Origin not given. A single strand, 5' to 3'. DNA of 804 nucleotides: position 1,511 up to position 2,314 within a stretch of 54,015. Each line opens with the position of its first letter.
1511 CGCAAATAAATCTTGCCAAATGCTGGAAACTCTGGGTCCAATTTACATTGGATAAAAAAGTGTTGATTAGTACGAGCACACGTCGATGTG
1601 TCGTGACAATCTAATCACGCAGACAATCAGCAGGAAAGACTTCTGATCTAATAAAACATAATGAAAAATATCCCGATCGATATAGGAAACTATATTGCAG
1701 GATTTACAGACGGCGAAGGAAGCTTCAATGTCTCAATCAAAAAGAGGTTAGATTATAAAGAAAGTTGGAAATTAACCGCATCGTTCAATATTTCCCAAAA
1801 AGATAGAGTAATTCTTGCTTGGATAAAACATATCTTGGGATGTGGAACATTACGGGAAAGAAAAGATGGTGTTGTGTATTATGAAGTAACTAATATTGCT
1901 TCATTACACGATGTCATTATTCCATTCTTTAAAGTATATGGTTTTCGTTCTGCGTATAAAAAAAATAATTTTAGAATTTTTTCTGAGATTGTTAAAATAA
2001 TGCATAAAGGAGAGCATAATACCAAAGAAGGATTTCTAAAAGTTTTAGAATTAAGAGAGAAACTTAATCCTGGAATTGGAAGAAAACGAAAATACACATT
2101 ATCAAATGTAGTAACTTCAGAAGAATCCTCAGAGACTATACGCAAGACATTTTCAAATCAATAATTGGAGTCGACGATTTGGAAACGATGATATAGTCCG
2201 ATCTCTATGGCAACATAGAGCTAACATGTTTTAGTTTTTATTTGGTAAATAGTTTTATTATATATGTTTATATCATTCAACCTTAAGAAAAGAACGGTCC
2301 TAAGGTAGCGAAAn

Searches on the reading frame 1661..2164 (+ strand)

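Call 98: search_protein_families(library=pfam, proteins=[window:1661-2164:+], max_evalue=0.001)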
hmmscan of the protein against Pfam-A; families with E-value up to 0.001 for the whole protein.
window:1661-2164:+ (167 aa): 1 family
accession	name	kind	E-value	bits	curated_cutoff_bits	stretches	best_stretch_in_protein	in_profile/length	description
PF00961.24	LAGLIDADG_1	-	2e-20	74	23.1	1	12-110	1-101/102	LAGLIDADG endonuclease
